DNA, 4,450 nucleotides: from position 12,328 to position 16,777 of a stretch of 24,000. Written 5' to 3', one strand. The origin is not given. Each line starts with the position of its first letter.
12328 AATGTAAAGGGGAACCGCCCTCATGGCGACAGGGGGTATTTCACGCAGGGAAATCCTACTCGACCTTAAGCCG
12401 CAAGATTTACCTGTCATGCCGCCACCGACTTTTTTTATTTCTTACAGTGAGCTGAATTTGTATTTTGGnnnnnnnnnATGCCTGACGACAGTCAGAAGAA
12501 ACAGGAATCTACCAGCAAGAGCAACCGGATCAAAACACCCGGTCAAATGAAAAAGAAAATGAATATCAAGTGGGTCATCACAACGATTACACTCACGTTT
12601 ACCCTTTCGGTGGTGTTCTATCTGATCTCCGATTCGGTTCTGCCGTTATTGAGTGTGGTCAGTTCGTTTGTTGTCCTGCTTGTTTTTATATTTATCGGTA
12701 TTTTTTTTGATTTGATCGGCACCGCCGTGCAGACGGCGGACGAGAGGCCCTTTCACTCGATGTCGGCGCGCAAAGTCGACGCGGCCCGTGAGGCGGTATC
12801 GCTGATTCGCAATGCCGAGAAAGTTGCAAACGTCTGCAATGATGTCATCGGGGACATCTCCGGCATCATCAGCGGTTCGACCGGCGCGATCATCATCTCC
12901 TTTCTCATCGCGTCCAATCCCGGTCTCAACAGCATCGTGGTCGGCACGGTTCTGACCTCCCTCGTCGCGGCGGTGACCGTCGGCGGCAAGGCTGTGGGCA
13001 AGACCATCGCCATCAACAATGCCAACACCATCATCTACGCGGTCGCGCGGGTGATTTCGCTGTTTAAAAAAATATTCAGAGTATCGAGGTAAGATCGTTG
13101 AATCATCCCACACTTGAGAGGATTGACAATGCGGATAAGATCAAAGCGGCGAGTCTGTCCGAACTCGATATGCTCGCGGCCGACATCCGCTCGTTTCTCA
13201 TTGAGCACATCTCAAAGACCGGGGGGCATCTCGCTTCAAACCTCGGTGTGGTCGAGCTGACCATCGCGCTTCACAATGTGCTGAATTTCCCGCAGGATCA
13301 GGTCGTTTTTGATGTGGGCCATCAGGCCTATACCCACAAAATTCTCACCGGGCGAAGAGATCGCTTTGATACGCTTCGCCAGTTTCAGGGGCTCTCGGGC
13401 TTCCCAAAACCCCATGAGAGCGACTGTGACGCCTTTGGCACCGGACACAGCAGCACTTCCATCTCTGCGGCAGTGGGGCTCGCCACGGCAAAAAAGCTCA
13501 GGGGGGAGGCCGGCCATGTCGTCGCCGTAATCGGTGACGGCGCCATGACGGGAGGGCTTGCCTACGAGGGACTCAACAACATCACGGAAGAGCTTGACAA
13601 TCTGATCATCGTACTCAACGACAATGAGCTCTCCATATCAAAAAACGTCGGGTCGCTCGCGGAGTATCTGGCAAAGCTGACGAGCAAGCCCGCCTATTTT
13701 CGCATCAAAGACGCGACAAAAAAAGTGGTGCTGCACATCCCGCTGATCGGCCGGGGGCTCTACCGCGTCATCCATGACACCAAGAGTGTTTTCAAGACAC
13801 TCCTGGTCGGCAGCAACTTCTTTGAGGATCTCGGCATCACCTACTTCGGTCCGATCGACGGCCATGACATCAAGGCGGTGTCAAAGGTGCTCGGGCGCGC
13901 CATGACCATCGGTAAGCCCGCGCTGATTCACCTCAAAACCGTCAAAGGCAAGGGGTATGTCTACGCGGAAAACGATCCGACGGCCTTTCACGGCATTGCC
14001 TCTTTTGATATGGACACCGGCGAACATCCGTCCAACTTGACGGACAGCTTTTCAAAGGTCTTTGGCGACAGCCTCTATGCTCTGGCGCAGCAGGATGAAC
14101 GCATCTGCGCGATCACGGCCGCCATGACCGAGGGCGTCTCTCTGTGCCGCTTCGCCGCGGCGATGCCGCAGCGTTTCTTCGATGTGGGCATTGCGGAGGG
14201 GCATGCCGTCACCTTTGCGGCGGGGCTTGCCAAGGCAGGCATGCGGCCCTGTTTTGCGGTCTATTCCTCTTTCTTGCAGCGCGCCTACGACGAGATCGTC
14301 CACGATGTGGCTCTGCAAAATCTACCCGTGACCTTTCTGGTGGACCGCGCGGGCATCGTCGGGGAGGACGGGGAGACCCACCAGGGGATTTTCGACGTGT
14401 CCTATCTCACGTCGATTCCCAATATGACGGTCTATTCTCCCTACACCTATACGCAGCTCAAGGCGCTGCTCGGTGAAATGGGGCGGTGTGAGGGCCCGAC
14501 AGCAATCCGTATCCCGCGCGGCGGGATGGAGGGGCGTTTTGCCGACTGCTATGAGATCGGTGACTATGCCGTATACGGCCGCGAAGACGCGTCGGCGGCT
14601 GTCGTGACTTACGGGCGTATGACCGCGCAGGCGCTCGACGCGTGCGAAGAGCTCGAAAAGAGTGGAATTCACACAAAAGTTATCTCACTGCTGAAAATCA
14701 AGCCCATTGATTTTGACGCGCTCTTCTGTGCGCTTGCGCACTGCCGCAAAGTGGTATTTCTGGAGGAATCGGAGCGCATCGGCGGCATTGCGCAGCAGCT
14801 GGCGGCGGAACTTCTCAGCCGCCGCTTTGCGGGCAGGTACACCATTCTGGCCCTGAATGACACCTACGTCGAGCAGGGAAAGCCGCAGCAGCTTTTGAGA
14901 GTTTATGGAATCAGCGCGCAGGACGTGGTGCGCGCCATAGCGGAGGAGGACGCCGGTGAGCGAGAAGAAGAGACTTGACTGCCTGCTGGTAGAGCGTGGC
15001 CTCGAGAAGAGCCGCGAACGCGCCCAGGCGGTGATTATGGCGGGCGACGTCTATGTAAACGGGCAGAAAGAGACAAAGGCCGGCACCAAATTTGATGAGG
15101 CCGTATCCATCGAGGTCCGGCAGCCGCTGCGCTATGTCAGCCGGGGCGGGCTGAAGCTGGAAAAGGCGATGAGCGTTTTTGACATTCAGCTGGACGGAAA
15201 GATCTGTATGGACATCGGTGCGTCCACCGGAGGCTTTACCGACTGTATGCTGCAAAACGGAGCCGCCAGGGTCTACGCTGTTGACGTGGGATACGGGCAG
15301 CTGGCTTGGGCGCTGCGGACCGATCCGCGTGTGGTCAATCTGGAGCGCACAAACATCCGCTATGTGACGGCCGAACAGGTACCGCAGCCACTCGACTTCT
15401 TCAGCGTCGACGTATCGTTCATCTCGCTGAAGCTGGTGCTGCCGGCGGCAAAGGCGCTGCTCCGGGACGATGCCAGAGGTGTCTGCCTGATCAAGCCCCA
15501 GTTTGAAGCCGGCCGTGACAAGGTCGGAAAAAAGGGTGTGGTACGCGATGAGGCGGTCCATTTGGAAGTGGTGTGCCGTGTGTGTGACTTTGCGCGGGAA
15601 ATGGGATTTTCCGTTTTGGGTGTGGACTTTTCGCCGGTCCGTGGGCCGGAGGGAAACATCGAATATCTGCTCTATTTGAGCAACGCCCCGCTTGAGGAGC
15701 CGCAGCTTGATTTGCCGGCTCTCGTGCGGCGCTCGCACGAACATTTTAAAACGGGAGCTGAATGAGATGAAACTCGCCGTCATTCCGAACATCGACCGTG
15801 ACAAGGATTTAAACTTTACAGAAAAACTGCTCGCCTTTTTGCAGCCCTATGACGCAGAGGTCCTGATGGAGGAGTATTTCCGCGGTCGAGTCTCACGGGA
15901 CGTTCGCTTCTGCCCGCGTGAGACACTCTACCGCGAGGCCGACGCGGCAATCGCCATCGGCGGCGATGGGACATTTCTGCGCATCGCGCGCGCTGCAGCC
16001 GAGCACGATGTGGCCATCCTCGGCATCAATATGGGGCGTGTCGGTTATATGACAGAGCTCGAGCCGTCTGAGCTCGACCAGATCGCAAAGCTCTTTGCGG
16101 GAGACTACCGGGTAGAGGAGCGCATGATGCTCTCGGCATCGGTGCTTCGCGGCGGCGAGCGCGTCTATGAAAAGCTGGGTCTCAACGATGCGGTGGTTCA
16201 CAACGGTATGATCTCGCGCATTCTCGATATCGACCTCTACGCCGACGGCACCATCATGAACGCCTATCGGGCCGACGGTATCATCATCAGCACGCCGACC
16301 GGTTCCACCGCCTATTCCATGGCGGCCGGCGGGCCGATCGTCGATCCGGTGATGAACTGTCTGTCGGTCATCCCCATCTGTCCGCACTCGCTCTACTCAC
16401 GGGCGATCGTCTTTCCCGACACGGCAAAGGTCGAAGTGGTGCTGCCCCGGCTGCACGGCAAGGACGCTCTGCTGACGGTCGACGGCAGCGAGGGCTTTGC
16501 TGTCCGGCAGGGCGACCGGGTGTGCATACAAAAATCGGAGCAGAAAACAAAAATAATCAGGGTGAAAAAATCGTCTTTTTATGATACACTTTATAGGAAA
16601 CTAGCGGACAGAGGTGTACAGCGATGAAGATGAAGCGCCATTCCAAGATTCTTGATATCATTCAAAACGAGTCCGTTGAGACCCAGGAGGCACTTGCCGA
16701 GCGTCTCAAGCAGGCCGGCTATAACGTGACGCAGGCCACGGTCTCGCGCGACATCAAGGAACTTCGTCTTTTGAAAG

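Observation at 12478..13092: Small four-TM protein with a basic N-terminal tail directly downstream of the RNA: candidate OapA membrane anchor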

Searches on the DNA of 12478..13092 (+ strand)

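Call 19: search_rna_families(sources=[L033, L038, L056, L009, L071, L064, L065, L067, L066, L043, L031, L018, L004, L008, L013, L047, L052, L068, L070, L002], threshold=gathering)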
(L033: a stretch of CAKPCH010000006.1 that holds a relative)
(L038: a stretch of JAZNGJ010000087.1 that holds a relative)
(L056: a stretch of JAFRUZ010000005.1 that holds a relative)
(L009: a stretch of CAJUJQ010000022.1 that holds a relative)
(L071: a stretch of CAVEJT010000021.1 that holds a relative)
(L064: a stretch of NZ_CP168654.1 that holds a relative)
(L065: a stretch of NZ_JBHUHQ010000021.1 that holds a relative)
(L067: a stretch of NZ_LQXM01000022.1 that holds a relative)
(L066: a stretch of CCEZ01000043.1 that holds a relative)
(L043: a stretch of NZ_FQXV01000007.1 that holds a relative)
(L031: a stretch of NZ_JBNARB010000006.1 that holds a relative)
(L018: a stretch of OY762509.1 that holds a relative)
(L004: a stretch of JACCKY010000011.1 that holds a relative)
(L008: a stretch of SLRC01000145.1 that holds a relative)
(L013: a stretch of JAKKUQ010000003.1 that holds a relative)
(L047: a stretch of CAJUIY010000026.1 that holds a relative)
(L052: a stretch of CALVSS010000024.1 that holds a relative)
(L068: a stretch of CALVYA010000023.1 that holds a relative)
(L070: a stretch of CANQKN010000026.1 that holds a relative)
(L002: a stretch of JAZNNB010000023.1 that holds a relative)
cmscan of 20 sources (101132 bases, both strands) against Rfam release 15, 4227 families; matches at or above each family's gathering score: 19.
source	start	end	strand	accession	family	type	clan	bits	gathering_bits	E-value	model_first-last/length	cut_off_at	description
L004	1810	2412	+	RF01071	OLE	Gene;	-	558.4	50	7.9e-161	1-616/616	no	Ornate Large Extremophilic RNA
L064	1831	2445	+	RF01071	OLE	Gene;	-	528.3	50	6.6e-152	1-616/616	no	Ornate Large Extremophilic RNA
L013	1862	2478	+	RF01071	OLE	Gene;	-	525.5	50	4.5e-151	1-616/616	no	Ornate Large Extremophilic RNA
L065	1854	2478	+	RF01071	OLE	Gene;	-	523.5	50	1.8e-150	1-616/616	no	Ornate Large Extremophilic RNA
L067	1823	2444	+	RF01071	OLE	Gene;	-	517.2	50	1.3e-148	1-616/616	no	Ornate Large Extremophilic RNA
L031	1827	2408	+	RF01071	OLE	Gene;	-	504.9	50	5.8e-145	1-616/616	no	Ornate Large Extremophilic RNA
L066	1834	2424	+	RF01071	OLE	Gene;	-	478.9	50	3e-137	1-616/616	no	Ornate Large Extremophilic RNA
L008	1185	1766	+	RF01071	OLE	Gene;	-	475.5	50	3.1e-136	1-616/616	no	Ornate Large Extremophilic RNA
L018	1870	2471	+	RF01071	OLE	Gene;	-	445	50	3.5e-127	1-616/616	no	Ornate Large Extremophilic RNA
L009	974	1692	+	RF01071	OLE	Gene;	-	409.8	50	9.8e-117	1-616/616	no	Ornate Large Extremophilic RNA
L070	1839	2431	+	RF01071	OLE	Gene;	-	408.5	50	2.4e-116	1-616/616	no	Ornate Large Extremophilic RNA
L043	1803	2473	+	RF01071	OLE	Gene;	-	403.2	50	8.7e-115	1-616/616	no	Ornate Large Extremophilic RNA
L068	1826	2421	+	RF01071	OLE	Gene;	-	388.3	50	2.3e-110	1-616/616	no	Ornate Large Extremophilic RNA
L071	135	740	+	RF01071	OLE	Gene;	-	386.7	50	7.2e-110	1-616/616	no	Ornate Large Extremophilic RNA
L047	1754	2362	+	RF01071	OLE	Gene;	-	384.5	50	3.2e-109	1-616/616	no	Ornate Large Extremophilic RNA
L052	408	1016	+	RF01071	OLE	Gene;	-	370.2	50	5.5e-105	1-616/616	no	Ornate Large Extremophilic RNA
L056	1928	2458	+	RF01071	OLE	Gene;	-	276.5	50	3.6e-77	1-616/616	no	Ornate Large Extremophilic RNA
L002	1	185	+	RF01071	OLE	Gene;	-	153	50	1.5e-40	432-616/616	5'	Ornate Large Extremophilic RNA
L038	1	151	+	RF01071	OLE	Gene;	-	103.3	50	8.5e-26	465-616/616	5'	Ornate Large Extremophilic RNA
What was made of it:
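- L038 adds a contig-end OLE fragment found by Rfam (call 19).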

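Call 25: search_rna_families(source=L033, threshold=evalue, max_evalue=1)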
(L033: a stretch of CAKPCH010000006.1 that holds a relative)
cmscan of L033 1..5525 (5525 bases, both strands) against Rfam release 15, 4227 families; matches with E-value up to 1: 0.
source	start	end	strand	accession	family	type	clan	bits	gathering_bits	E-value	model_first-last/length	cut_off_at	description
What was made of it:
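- One close homologue (L033) has no OLE within 2.5 kb (calls 19, 25).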

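Call 48: search_rna_families(sources=[L081, L001, L003, L005, L006, L007, L010, L011, L012, L014, L015, L016, L017, L019, L020, L021, L022, L023, L024, L025], threshold=gathering)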
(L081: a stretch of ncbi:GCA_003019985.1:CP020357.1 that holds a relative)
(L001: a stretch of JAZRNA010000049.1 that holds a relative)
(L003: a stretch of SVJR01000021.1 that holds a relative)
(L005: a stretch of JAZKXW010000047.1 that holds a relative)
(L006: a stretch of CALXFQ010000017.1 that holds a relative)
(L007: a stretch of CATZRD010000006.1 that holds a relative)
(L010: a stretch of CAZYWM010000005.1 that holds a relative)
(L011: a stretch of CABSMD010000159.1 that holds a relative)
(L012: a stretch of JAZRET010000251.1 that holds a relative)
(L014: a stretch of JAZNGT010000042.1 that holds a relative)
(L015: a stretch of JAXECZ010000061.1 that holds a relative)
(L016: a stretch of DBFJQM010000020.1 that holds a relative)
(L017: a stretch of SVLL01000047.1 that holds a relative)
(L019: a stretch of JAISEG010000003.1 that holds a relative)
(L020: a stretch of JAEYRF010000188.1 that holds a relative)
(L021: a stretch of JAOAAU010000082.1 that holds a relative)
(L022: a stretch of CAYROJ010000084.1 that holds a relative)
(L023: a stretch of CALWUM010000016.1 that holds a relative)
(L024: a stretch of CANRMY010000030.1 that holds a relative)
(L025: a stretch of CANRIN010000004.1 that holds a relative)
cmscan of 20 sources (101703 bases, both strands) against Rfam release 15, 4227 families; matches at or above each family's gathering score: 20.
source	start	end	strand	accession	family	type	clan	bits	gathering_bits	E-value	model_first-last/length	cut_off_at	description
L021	1768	2416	+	RF01071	OLE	Gene;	-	542.8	50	3.4e-156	1-616/616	no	Ornate Large Extremophilic RNA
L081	2355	2978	+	RF01071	OLE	Gene;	-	531.8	50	6.3e-153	1-616/616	no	Ornate Large Extremophilic RNA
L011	1822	2457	+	RF01071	OLE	Gene;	-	524.8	50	7.3e-151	1-616/616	no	Ornate Large Extremophilic RNA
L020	1785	2451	+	RF01071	OLE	Gene;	-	524.3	50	1e-150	1-616/616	no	Ornate Large Extremophilic RNA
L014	1762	2433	+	RF01071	OLE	Gene;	-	491.2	50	7e-141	1-616/616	no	Ornate Large Extremophilic RNA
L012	1759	2431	+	RF01071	OLE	Gene;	-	488.2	50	5.2e-140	1-616/616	no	Ornate Large Extremophilic RNA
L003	1844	2476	+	RF01071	OLE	Gene;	-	477.1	50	1.1e-136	1-616/616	no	Ornate Large Extremophilic RNA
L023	1754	2446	+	RF01071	OLE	Gene;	-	464.7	50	5e-133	1-616/616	no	Ornate Large Extremophilic RNA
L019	1796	2465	+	RF01071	OLE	Gene;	-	453.4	50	1.1e-129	1-616/616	no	Ornate Large Extremophilic RNA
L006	1815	2459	+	RF01071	OLE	Gene;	-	444.1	50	6.7e-127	1-616/616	no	Ornate Large Extremophilic RNA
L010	1844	2485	+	RF01071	OLE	Gene;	-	440.4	50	8.1e-126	1-616/616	no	Ornate Large Extremophilic RNA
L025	1671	2326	+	RF01071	OLE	Gene;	-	440.4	50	7.9e-126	1-616/616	no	Ornate Large Extremophilic RNA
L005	1856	2501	+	RF01071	OLE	Gene;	-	436.7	50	9.9e-125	1-616/616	no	Ornate Large Extremophilic RNA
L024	1639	2311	+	RF01071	OLE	Gene;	-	423.4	50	9e-121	1-616/616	no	Ornate Large Extremophilic RNA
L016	1704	2372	+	RF01071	OLE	Gene;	-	417.5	50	5.1e-119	1-616/616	no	Ornate Large Extremophilic RNA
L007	1640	2306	+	RF01071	OLE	Gene;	-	411.4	50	3.2e-117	1-616/616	no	Ornate Large Extremophilic RNA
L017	1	569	+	RF01071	OLE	Gene;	-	376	50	1e-106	77-616/616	5'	Ornate Large Extremophilic RNA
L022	1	370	+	RF01071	OLE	Gene;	-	245.8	50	4.4e-68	255-616/616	5'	Ornate Large Extremophilic RNA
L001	1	288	+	RF01071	OLE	Gene;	-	182.5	50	2.7e-49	359-616/616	5'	Ornate Large Extremophilic RNA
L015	1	162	+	RF01071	OLE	Gene;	-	118.1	50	3.4e-30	454-616/616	5'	Ornate Large Extremophilic RNA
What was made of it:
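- Rfam confirmed OLE in 38 of the 39 of these loci it scanned (calls 19, 48).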

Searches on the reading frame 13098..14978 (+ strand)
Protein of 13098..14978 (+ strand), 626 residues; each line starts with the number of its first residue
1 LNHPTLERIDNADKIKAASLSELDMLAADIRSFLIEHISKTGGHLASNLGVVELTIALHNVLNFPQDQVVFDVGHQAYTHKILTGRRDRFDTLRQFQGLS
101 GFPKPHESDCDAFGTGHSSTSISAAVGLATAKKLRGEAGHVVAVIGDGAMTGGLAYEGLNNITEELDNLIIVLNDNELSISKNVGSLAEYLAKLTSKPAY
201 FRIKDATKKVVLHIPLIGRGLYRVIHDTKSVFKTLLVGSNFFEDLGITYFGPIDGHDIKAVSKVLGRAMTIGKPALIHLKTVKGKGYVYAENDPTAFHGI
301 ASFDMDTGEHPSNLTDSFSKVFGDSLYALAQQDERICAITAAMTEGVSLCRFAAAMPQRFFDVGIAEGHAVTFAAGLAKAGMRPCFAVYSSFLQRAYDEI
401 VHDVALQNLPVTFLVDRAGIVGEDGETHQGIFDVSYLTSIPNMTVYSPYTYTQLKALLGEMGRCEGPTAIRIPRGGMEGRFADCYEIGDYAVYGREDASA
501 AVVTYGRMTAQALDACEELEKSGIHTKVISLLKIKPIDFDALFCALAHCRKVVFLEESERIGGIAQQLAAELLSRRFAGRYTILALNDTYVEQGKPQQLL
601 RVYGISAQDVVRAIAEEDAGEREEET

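Call 3: search_protein_families(library=pfam, proteins=[window:13098-14978:+], max_evalue=0.01)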
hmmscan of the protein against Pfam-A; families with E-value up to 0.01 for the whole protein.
window:13098-14978:+ (626 aa): 6 families
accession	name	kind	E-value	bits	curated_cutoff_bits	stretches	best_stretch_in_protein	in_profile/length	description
PF13292.11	DXP_synthase_N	-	6.1e-114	380.4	21.2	1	6-281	1-274/274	1-deoxy-D-xylulose-5-phosphate synthase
PF02779.29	Transket_pyr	-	8.6e-43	146.4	27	1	318-475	5-170/174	Transketolase, pyrimidine binding domain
PF02780.25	Transketolase_C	-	2.3e-20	73.2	25.9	1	490-610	2-124/124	Transketolase, C-terminal domain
PF00456.26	Transketolase_N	-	2.1e-08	34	22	1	29-184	8-191/334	Transketolase, thiamine diphosphate binding domain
PF02775.26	TPP_enzyme_C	-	0.00029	21.1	21.9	1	114-183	26-90/151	Thiamine pyrophosphate enzyme, C-terminal TPP binding domain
PF00676.26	E1_dh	-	0.00049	19.6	22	1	118-160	103-145/300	Dehydrogenase E1 component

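Call 4: search_protein_families(library=ncbifam, proteins=[window:13098-14978:+], max_evalue=0.01)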
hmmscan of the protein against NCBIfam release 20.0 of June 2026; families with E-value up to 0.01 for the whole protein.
window:13098-14978:+ (626 aa): 18 families
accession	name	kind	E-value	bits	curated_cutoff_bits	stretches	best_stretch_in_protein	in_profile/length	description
TIGR00204.1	dxs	equivalog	1.6e-204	680.9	465.95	1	8-615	3-612/616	1-deoxy-D-xylulose-5-phosphate synthase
NF003933.0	PRK05444.2-2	equivalog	3.3e-171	570.9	395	1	2-615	4-602/606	1-deoxy-D-xylulose-5-phosphate synthase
NF008968.0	PRK12315.1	subfamily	5.1e-140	467.5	510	2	5-195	3-193/582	1-deoxy-D-xylulose-5-phosphate synthase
NF004559.0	PRK05899.2-5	equivalog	1.3e-65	221.9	488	3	320-616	322-622/627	transketolase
NF004556.0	PRK05899.2-2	equivalog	1.2e-40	139.5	575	3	320-616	326-636/639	transketolase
TIGR00232.1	tktlase_bact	equivalog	3.5e-21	75.2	682.25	2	356-614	394-649/654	transketolase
NF004558.0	PRK05899.2-4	equivalog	7e-16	57.8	788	1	359-535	392-573/651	transketolase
NF008854.0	PRK11892.1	equivalog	3.7e-14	52.2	454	1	358-577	189-420/464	pyruvate dehydrogenase complex E1 component subunit beta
NF006667.0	PRK09212.1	subfamily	4.7e-14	52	321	1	357-577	50-281/327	pyruvate dehydrogenase complex E1 component subunit beta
TIGR03181.1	PDH_E1_alph_x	equivalog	2.8e-08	33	411.35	1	120-184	126-190/341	pyruvate dehydrogenase (acetyl-transferring) E1 component subunit alpha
TIGR03710.1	OAFO_sf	subfamily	2e-06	26.7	482.75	1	486-559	452-524/561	2-oxoacid:acceptor oxidoreductase subunit alpha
TIGR03182.1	PDH_E1_alph_y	equivalog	3.4e-06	26.2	393.85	1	115-204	109-197/315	pyruvate dehydrogenase (acetyl-transferring) E1 component subunit alpha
NF041170.1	Oxoac_fdxalpha_Archa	equivalog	4.3e-06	25.3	800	1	490-559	512-582/636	2-oxoacid:ferredoxin oxidoreductase subunit alpha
NF007201.0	PRK09622.1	equivalog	2e-05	23.7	590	1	493-565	263-335/405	2-oxoacid:ferredoxin oxidoreductase subunit alpha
NF045764.1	PhenlGlyoxDHPadG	equivalog_domain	8.7e-05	21.2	700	1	493-561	263-331/398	NADH-dependent phenylglyoxylate dehydrogenase subunit alpha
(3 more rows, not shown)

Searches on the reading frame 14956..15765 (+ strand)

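Call 3: search_protein_families(library=pfam, proteins=[window:14956-15765:+], max_evalue=0.01)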
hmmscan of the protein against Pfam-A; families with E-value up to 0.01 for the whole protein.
window:14956-15765:+ (269 aa): 4 families
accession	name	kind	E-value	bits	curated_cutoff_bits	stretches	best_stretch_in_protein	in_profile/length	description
PF01728.25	FtsJ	-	3.3e-44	151.4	24.1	1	60-241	1-179/181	FtsJ-like methyltransferase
PF01479.30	S4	-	1.2e-08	34.9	22.8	1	6-46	2-42/48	S4 domain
PF22421.1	SYY_C-terminal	-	2.1e-06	27.9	27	1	3-53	17-67/83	Tyrosine--tRNA ligase SYY-like C-terminal domain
PF08241.18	Methyltransf_11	-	0.00039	21.4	21.2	1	86-161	2-73/95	Methyltransferase domain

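Call 4: search_protein_families(library=ncbifam, proteins=[window:14956-15765:+], max_evalue=0.01)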
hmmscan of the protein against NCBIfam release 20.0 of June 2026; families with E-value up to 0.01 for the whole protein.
window:14956-15765:+ (269 aa): 6 families
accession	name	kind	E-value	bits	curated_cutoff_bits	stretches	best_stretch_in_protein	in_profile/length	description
TIGR00478.1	tly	subfamily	5.2e-82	274.6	185.8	1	6-236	1-228/228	TlyA family rRNA (cytidine-2'-O)-methyltransferase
NF049952.1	23rRNACMtaseTlyA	equivalog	1.3e-57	195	250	1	6-242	2-235/236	23S rRNA (cytidine-2'-O)-methyltransferase TlyA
NF008734.0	PRK11760.1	equivalog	0.0017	17.8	176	1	20-134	145-262/359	23S rRNA (cytidine(2498)-2'-O)-methyltransferase RlmM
NF043040.1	corrin_prot_MT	hypoth_equivalog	0.0034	16.8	180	1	59-157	20-117/216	corrinoid protein-associated methyltransferase CpaM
TIGR00438.1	rrmJ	equivalog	0.0042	16.6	300.15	1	59-111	11-65/188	23S rRNA (uridine(2552)-2'-O)-methyltransferase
TIGR00005.1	rluA_subfam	subfamily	0.006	15.9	192.7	1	3-56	4-58/298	RluA family pseudouridine synthase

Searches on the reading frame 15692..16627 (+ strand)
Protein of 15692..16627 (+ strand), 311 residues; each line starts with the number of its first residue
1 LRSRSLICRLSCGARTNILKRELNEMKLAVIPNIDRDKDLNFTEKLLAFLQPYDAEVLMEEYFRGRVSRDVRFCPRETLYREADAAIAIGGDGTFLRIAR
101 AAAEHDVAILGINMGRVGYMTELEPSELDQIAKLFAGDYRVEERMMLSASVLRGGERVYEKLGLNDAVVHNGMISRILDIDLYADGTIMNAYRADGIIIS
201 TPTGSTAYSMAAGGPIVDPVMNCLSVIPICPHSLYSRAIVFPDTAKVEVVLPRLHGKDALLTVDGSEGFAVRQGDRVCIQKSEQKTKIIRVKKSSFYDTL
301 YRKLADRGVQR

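Call 45: search_protein_families(library=pfam, proteins=[window:15692-16627:+], max_evalue=0.001)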
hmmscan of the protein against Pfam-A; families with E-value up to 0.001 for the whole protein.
window:15692-16627:+ (311 aa): 2 families
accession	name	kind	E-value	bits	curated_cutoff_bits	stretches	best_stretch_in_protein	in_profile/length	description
PF20143.4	NAD_kinase_C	-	3.8e-37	127.3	23.7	1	164-291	1-126/126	ATP-NAD kinase C-terminal domain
PF01513.26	NAD_kinase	-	1.6e-16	61.2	25.5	1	42-134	15-124/130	ATP-NAD kinase N-terminal domain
